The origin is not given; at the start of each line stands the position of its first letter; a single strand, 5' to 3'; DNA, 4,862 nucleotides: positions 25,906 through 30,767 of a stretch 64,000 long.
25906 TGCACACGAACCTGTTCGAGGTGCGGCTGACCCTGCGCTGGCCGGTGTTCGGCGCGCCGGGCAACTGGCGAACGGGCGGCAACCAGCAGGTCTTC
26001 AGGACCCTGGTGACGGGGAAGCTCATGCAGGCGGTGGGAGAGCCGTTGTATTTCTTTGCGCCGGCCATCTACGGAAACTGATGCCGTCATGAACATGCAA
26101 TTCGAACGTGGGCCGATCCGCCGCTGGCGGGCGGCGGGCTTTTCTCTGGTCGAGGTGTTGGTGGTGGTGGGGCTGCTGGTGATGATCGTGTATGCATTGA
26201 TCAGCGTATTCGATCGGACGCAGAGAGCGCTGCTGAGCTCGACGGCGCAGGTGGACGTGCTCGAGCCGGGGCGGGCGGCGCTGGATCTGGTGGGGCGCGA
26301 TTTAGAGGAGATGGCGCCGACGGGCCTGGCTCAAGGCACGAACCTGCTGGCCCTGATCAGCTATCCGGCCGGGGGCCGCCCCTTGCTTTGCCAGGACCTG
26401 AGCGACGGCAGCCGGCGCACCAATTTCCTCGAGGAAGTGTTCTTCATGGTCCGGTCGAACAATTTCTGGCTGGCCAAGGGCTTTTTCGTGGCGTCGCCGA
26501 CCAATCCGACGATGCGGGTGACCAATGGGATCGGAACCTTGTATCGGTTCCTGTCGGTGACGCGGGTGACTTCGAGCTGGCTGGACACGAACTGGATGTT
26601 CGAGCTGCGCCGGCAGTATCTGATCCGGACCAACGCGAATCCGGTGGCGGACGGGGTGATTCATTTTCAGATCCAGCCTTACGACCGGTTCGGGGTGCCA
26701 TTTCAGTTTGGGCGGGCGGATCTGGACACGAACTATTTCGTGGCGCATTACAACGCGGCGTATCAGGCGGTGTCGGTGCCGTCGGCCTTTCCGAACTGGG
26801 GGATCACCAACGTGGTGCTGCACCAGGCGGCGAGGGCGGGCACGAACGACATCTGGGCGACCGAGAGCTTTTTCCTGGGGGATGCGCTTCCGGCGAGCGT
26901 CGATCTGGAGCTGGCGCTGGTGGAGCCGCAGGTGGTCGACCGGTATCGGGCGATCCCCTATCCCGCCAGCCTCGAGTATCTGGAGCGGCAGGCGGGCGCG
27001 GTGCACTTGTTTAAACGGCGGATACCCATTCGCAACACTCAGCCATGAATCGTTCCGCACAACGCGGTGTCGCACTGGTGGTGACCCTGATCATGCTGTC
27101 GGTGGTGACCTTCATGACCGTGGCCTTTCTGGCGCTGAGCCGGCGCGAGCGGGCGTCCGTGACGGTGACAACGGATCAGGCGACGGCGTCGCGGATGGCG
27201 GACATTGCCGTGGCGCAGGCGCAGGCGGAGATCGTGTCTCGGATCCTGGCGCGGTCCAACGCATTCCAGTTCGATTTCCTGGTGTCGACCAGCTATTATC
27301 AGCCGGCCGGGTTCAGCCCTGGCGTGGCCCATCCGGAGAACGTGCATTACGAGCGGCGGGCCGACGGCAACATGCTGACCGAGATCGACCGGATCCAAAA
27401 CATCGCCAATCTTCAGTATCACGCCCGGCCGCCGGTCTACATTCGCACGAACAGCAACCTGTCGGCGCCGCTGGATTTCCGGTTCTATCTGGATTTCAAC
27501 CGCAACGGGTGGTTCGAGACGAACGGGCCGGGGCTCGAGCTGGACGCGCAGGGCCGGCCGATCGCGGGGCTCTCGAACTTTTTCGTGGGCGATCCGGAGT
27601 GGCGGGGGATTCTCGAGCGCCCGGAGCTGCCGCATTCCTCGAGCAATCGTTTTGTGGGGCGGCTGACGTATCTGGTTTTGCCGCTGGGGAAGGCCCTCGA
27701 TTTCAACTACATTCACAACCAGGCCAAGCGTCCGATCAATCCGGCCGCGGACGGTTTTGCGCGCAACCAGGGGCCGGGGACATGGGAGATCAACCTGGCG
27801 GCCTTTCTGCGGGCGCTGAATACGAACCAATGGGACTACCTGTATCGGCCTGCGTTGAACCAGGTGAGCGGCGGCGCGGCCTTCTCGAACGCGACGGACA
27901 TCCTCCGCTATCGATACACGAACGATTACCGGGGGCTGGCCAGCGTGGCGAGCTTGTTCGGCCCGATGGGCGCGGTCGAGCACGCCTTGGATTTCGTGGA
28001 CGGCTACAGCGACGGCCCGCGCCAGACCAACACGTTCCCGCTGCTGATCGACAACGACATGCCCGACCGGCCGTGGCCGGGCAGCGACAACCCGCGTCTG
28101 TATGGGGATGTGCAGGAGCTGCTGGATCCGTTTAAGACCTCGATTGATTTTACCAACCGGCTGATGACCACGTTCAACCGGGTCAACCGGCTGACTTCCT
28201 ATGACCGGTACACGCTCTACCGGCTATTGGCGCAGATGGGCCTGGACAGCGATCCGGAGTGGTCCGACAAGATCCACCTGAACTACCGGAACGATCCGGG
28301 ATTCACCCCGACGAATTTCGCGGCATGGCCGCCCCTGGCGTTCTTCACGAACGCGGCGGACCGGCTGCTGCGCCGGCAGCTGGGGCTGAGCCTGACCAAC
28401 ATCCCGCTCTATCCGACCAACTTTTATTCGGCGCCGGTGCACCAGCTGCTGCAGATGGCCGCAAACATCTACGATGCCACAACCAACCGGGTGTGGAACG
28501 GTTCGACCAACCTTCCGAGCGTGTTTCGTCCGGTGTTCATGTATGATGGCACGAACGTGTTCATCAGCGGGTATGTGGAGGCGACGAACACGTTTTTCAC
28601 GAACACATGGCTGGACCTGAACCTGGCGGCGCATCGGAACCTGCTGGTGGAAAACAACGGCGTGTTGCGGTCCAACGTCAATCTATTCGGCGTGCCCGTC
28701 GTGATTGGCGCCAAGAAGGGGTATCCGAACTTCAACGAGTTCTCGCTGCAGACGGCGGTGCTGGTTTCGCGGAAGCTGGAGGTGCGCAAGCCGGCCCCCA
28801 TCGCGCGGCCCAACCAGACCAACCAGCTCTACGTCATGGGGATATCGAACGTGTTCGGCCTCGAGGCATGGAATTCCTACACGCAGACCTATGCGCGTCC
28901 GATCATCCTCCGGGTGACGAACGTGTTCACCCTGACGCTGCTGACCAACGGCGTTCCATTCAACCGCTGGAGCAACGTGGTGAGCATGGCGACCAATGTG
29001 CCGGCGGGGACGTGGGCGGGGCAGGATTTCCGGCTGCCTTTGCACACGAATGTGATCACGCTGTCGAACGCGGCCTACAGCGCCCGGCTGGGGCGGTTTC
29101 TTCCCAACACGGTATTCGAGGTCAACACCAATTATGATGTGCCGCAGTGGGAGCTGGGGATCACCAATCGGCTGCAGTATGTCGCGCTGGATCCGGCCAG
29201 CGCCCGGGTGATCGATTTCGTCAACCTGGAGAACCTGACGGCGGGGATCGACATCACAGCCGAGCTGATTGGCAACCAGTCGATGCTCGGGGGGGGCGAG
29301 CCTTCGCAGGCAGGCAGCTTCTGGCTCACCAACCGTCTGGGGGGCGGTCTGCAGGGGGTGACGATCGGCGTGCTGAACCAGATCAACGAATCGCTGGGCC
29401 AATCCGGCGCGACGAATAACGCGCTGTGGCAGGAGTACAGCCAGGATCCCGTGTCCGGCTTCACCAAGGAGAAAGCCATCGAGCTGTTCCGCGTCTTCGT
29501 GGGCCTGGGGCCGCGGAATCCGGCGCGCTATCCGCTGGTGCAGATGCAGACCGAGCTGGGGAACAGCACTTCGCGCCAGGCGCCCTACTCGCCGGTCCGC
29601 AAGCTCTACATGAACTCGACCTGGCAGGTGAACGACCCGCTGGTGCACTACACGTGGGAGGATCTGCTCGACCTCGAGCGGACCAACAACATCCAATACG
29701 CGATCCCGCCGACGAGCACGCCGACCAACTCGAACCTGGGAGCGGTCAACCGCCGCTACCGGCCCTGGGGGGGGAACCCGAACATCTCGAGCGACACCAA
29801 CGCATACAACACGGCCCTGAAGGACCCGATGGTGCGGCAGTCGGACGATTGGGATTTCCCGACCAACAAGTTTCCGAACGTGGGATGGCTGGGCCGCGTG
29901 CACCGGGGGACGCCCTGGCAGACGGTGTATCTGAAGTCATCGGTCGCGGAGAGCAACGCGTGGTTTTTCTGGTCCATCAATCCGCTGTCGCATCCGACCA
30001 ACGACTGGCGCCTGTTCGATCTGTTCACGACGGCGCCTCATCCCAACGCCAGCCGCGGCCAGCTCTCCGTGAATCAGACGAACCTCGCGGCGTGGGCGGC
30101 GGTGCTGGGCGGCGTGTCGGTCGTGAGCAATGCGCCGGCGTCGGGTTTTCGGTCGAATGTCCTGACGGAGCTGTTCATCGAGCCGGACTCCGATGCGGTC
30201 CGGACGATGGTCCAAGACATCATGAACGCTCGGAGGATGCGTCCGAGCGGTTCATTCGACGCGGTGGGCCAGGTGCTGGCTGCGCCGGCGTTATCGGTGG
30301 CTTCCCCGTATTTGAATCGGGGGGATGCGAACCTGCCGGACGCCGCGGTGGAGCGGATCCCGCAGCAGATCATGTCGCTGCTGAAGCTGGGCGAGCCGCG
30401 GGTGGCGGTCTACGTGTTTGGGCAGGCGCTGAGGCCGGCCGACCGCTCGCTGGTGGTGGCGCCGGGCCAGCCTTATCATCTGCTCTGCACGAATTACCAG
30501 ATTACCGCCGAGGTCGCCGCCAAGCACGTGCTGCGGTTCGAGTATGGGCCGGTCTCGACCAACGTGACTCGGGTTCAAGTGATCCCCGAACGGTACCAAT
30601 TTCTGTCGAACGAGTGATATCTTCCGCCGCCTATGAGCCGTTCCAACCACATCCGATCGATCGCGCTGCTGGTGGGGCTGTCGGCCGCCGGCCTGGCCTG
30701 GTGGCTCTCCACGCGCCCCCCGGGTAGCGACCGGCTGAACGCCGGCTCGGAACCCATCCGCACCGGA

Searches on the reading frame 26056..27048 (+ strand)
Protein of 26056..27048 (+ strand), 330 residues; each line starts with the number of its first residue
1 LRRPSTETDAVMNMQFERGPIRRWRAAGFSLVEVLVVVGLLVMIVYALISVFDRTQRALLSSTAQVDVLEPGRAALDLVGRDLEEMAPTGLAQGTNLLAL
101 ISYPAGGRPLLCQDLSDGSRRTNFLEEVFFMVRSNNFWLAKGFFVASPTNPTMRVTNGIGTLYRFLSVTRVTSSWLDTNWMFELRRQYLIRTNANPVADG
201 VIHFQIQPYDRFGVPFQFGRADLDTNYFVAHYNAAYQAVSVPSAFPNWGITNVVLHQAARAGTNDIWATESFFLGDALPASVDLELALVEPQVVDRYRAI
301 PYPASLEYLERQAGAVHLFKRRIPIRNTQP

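Call 9: search_protein_families(library=pfam, proteins=[window:26056-27048:+], max_evalue=0.01)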
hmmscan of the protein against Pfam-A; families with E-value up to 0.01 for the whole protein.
window:26056-27048:+ (330 aa): 1 family
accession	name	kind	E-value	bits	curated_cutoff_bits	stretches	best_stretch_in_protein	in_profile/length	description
PF07963.17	N_methyl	-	0.0066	16.4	21.2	0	26-48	4-26/27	Prokaryotic N-terminal methylation motif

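Call 56: search_protein_families(library=ncbifam, proteins=[window:26056-27048:+], max_evalue=0.01)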
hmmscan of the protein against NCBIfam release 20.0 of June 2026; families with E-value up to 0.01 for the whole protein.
window:26056-27048:+ (330 aa): 3 families
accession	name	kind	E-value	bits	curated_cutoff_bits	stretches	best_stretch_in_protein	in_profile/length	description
TIGR02599.1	TIGR02599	subfamily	3.8e-05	23.1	256.5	1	28-85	1-58/361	Verru_Chthon cassette protein C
NF041013.1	T4P_ComGE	equivalog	0.00014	21.9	49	1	28-69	5-46/83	competence type IV pilus minor pilin ComGE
NF007660.0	PRK10332.1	equivalog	0.00036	21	86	1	26-65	8-46/107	prepilin-type N-terminal cleavage/methylation domain-containing protein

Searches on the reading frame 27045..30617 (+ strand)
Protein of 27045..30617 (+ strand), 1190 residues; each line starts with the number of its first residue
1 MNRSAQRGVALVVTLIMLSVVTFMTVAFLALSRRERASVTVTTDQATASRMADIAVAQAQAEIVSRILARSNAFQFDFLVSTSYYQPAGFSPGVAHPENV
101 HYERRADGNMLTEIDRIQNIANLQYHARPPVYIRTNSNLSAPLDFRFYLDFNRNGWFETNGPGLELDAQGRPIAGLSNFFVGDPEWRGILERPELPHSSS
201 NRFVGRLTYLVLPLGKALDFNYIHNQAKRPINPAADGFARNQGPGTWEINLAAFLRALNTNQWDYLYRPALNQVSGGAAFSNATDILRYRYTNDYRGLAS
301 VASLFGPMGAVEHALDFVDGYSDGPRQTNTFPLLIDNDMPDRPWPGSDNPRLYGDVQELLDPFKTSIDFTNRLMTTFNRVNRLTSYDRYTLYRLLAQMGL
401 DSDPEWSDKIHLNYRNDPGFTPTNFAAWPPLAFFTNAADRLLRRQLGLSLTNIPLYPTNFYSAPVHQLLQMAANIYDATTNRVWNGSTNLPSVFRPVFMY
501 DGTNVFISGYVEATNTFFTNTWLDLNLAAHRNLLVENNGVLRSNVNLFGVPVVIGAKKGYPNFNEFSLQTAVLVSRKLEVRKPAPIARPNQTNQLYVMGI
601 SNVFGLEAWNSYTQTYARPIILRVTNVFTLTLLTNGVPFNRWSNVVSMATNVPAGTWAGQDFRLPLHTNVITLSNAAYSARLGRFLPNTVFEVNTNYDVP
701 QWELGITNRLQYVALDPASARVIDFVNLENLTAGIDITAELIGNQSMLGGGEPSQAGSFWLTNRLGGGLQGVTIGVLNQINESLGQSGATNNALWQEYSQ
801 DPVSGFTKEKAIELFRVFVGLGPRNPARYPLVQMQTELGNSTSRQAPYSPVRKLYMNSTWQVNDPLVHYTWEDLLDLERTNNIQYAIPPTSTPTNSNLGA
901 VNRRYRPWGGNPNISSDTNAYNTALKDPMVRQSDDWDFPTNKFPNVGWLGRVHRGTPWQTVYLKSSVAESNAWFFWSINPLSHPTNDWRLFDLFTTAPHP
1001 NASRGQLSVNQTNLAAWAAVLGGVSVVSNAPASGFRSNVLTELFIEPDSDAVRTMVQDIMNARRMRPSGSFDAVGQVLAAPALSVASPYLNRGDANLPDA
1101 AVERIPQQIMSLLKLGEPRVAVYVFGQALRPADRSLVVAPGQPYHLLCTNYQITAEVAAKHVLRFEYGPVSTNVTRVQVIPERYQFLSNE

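Call 9: search_protein_families(library=pfam, proteins=[window:27045-30617:+], max_evalue=0.01)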
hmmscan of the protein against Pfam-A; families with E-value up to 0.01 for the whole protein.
window:27045-30617:+ (1190 aa): 0 families

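Call 27: find_homologous_proteins(query=window:27045-30617:+, max_evalue=0.00001)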
Query window:27045-30617:+ (1190 aa): 1803 proteins with E <= 0.00001 among 8000 candidates; the best 120 are listed.
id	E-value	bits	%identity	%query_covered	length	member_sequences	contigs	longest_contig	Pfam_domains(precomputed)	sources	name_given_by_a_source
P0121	0.0e+0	2739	100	100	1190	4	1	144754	-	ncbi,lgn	-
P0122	0.0e+0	1389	56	100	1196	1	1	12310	-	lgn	-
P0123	0.0e+0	1331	55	100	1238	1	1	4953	-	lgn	-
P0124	0.0e+0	1330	54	100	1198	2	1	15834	-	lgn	-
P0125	0.0e+0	1322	54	100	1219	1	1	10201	-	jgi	jgi:hypothetical protein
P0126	0.0e+0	1311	53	100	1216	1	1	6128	-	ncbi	-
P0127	0.0e+0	1225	51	100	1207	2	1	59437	-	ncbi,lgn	-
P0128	0.0e+0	1159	49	100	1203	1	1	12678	-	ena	-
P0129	0.0e+0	1156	50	100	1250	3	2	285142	-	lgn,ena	-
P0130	0.0e+0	1139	50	100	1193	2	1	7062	-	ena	-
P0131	0.0e+0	1137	50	100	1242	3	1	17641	-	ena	-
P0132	0.0e+0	1130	47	98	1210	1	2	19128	-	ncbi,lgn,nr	ncbi:MAG: hypothetical protein K9N48_03965 [Verrucomicrobia bacterium]|nr:hypothetical protein [Verr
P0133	0.0e+0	1114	48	100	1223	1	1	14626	-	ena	-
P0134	0.0e+0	1113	48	100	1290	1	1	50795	-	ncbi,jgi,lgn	jgi:hypothetical protein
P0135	0.0e+0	1110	49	98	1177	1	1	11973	-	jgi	jgi:hypothetical protein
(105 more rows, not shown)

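Call 28: find_encoding_contigs(protein=P0121, flank=10000, max_places=2)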
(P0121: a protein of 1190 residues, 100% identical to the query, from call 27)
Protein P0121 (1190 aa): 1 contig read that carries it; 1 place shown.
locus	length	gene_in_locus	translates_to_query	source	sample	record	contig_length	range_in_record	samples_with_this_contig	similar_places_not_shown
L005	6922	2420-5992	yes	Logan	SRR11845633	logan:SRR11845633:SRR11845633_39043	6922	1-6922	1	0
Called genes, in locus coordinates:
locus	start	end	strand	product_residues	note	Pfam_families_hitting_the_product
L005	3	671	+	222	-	?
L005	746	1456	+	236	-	-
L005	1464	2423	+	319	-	-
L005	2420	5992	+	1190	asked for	-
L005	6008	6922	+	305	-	?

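Call 31: find_related_loci(query=A1, collection=genome_contigs, flank=10000)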
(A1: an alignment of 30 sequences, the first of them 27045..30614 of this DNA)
Query A1 (1190 aa) in genome_contigs; peptide patterns used: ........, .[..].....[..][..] (x = any residue, [..] = any of these).
599 stretches matched a pattern (row limit reached: there are more); 576 encode a relative of the query (tblastn E <= 1e-3); the best 80 are kept; 80 distinct loci.
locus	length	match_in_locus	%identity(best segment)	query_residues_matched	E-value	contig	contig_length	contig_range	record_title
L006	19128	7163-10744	47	1-1169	0e+0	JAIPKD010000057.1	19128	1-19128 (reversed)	MAG: Verrucomicrobia bacterium isolate Tobar15.5-16.5m-G41 Tobar15-5-16-5m-C1928, whole genome shotgun sequence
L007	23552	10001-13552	48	1-1169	0e+0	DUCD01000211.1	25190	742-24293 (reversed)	MAG TPA_asm: Verrucomicrobiales bacterium isolate UWMA-0320 NODE_2668_length_25190_cov_0.089713, whole genome shotgun se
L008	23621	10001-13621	51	1-1190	0e+0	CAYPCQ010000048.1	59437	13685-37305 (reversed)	MAG TPA_asm: uncultured Verrucomicrobiota bacterium isolate SRP272421_co1_717 genome assembly, contig: NODE_774_length_5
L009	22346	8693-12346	48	1-1169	0e+0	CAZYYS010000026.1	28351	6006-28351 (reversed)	MAG TPA_asm: uncultured Verrucomicrobiota bacterium isolate SRP237561_co1_386 genome assembly, contig: NODE_2500_length_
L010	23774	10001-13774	45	1-1190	0e+0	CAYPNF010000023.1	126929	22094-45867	MAG TPA_asm: uncultured Verrucomicrobiota bacterium isolate SRP302447_co1_807 genome assembly, contig: NODE_516_length_1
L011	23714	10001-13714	47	5-1178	0e+0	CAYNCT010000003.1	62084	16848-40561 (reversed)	MAG TPA_asm: uncultured Verrucomicrobiota bacterium isolate binchicken_co274_328 genome assembly, contig: NODE_1218_leng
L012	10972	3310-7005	47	4-1171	0e+0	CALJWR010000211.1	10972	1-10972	MAG: uncultured Verrucomicrobiae bacterium isolate N1_Bin_METABAT__87_sub_1 genome assembly, contig: c_000003836837, who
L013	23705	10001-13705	46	1-1169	0e+0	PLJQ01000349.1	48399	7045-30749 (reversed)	MAG: Limisphaerales bacterium isolate palsa_1396 73.20110800_P1M.49_contig_5151, whole genome shotgun sequence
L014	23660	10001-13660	46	5-1190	0e+0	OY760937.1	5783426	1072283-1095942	MAG: Verrucomicrobiae bacterium isolate 066a7682-a1ac-48de-8761-1470dc9e5c3e genome assembly, chromosome: 1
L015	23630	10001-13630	45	5-1181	0e+0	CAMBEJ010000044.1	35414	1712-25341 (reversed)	MAG: Akkermansia muciniphila isolate TH-08apr19-195 genome assembly, contig: TH-08apr19-C2984, whole genome shotgun sequ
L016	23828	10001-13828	45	4-1190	0e+0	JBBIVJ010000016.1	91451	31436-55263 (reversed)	MAG: Verrucomicrobiales bacterium isolate ESF170215_bin_74 NODE_197_length_91451_cov_7.90019, whole genome shotgun seque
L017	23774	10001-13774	43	1-1166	0e+0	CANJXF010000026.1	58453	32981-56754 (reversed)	MAG: Verrucomicrobiales bacterium isolate RH-23may17-789 genome assembly, contig: RH-23may17-C3699, whole genome shotgun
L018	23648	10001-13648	46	3-1184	0e+0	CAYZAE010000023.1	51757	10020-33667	MAG TPA_asm: uncultured Verrucomicrobiota bacterium isolate SRP272421_co2_389 genome assembly, contig: NODE_1065_length_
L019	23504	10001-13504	48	6-1190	0e+0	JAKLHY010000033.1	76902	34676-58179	MAG: Verrucomicrobia bacterium isolate RA.bin74 RA.bin74_33, whole genome shotgun sequence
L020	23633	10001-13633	47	9-1190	0e+0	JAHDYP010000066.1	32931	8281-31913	MAG: Verrucomicrobia bacterium isolate VER2 NODE_2199_length_32931_cov_5.809831, whole genome shotgun sequence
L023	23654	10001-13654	46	5-1190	0e+0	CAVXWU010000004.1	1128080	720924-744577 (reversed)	MAG: uncultured Verrucomicrobiae bacterium isolate MFD04944.bin.1.206 genome assembly, contig: contig_25072, whole genom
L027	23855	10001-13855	44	1-1190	0e+0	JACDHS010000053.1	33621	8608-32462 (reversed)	MAG: Verrucomicrobia bacterium isolate MGR_bin444 SD2911_NODE_183_length_33621_cov_2.294321, whole genome shotgun sequen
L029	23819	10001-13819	44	6-1190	0e+0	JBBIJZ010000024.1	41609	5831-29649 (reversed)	MAG: Verrucomicrobiales bacterium isolate ETS170220_bin_174 NODE_1123_length_41609_cov_24.000529, whole genome shotgun s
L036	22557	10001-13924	41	1-1190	0e+0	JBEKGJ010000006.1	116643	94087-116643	MAG: Verrucomicrobiota bacterium isolate SPRUCE 250 SPRUCE_250_6, whole genome shotgun sequence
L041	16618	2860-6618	43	1-1190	0e+0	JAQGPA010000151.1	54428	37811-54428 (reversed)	MAG: Pedosphaera sp. isolate RYN_627 scaffold_368802, whole genome shotgun sequence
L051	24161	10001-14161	38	5-1190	0e+0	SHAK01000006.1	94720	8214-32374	MAG: Limisphaerales bacterium isolate MED-G186 Pedosphaeraceae-MED-G186-C6, whole genome shotgun sequence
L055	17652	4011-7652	41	3-1190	0e+0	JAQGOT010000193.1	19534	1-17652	MAG: Pedosphaera sp. isolate RYN_620 scaffold_2987659, whole genome shotgun sequence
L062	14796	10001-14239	38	6-1190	0e+0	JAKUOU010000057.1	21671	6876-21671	MAG: Pedosphaera sp. isolate ALOHA_A2.0_41 A2.0-Pedosphaerales-3_57, whole genome shotgun sequence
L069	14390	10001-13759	39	1-1190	0e+0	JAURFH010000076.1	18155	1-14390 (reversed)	MAG: Verrucomicrobiota bacterium isolate SFB_3D_100_87 NODE_76_length_18155_cov_3.415588, whole genome shotgun sequence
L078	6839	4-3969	38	67-1190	0e+0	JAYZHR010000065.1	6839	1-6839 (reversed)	MAG: Verrucomicrobiota bacterium isolate XB_MAG217 DB_MAG217_0065, whole genome shotgun sequence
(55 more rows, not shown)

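Call 43: predict_structure(alignment_id=A1)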
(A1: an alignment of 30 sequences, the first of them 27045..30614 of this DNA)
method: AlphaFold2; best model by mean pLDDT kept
length: 1190 residues; sequences in the alignment: 30
mean_pLDDT: 72.4   pTM: 0.68
mean pLDDT of the five models: 72.4, 71.2, 66.0, 65.3, 61.2
residues with pLDDT >= 90: 34; 70-90: 697; 50-70: 362; < 50: 97
segments of 3 or more residues with pLDDT < 50: 1-3, 71-74, 150-156, 176-178, 221-234, 322-337, 376-383, 746-752, 887-895, 938-945, 1031-1037
pLDDT, mean of each block of 10 residues (from residue 1): 54 78 75 62 82 88 71 58 75 83 74 80 82 66 55 48 56 53 75 86 88 61 43 51 53 75 69 69 73 71 78 62 46 52 66 61 67 50 54 62 69 77 72 90 87 88 86 77 57 86 86 75 84 66 77 78 85 87 84 87 87 84 91 83 88 87 85 84 80 76 89 86 86 83 51 63 73 83 72 62 59 86 84 84 85 80 71 66 47 49 61 62 67 59 48 56 66 69 75 76 72 76 71 51 76 86 78 84 83 67 76 74 87 80 79 84 69 63 69
secondary structure, 60 per line:
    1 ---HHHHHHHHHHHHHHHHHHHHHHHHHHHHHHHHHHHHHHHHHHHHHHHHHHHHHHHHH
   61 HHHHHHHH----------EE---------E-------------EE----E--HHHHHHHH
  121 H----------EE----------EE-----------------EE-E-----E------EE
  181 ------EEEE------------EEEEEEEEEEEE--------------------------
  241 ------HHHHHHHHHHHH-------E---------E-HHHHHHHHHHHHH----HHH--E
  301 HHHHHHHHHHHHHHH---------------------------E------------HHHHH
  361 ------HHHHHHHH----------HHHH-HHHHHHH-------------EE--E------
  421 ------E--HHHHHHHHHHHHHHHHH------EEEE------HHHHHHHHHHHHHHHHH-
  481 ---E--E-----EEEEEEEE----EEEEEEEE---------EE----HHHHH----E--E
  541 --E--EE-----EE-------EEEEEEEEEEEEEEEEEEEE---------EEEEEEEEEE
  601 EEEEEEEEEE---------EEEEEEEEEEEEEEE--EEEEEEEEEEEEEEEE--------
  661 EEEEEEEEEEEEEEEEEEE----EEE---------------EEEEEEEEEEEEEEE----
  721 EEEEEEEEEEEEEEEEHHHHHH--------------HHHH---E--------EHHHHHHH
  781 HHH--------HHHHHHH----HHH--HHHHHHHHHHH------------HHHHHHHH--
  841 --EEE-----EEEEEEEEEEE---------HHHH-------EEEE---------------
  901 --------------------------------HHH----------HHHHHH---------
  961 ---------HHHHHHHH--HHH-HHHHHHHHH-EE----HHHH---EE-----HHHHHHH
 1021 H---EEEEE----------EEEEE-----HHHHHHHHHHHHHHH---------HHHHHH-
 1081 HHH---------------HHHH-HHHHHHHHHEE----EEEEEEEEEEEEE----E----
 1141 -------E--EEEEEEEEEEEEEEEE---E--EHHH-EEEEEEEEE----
elements in order (helices of 4 or more, strands of 3 or more residues): H4-68 H113-121 E187-190 E203-214 H247-258 H278-290 H301-315 H356-360 H367-374 H385-388 H390-396 H430-446 E453-456 H463-479 E493-500 E505-512 H528-532 E562-581 E591-610 E620-634 E637-652 E661-679 E684-686 E702-716 E721-736 H737-742 H757-760 H774-783 H792-798 H808-818 H831-838 E843-845 E851-861 H871-874 E882-885 H946-951 H970-977 H984-992 H1000-1003 H1014-1021 E1025-1029 E1040-1044 H1050-1064 H1074-1079 H1099-1102 H1104-1112 E1119-1131 E1151-1166 E1178-1186

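Call 56: search_protein_families(library=ncbifam, proteins=[window:27045-30617:+], max_evalue=0.01)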
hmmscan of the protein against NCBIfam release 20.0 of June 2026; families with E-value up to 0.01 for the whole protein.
window:27045-30617:+ (1190 aa): 1 family
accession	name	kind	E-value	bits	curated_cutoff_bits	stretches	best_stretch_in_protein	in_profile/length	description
TIGR02600.1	Verru_Chthon_A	subfamily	0.00034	18.6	332.3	1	8-63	1-56/1296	Verru_Chthon cassette protein A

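Call 72: list_cluster_members(proteins=[P0121, P0001])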
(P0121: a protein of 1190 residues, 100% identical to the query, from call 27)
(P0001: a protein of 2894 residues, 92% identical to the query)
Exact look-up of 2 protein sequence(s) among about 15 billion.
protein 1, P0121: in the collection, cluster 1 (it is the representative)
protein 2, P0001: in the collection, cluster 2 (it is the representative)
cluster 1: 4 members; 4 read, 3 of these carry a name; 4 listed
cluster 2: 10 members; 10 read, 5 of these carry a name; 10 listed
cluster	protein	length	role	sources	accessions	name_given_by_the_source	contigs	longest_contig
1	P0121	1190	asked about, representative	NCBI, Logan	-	-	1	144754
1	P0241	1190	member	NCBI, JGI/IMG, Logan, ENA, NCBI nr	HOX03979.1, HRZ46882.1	MAG TPA: hypothetical protein P5555_17020 [Candidatus Paceibacterota bacterium] | hypothetical protein [Verrucomicrobiota bacterium]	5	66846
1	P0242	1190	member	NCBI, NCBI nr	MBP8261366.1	MAG: hypothetical protein KA118_17085 [Verrucomicrobia bacterium] | hypothetical protein [Verrucomicrobiota bacterium]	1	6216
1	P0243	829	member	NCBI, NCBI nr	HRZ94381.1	MAG TPA: hypothetical protein P5022_15845, partial [Candidatus Paceibacterota bacterium] | hypothetical protein [Candidatus Paceibacterota bacterium]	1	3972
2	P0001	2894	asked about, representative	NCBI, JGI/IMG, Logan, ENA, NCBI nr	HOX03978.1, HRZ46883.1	MAG TPA: S8 family serine peptidase [Candidatus Paceibacterota bacterium] | S8 family serine peptidase [Verrucomicrobiota bacterium]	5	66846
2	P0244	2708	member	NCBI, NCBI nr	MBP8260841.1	MAG: S8 family serine peptidase [Verrucomicrobia bacterium] | S8 family serine peptidase [Verrucomicrobiota bacterium]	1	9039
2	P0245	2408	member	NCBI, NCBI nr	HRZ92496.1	MAG TPA: proprotein convertase P-domain-containing protein [Candidatus Paceibacterota ... | proprotein convertase P-domain-containing protein [Candidatus Paceibacterota bacterium]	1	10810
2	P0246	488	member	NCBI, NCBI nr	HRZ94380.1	MAG TPA: S8 family serine peptidase, partial [Candidatus Paceibacterota bacterium] | S8 family serine peptidase [Candidatus Paceibacterota bacterium]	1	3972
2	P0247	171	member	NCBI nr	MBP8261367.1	hypothetical protein [Verrucomicrobiota bacterium]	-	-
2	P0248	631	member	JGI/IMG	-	-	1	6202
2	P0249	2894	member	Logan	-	-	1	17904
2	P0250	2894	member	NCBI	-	-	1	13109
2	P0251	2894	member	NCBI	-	-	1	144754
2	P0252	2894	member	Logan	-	-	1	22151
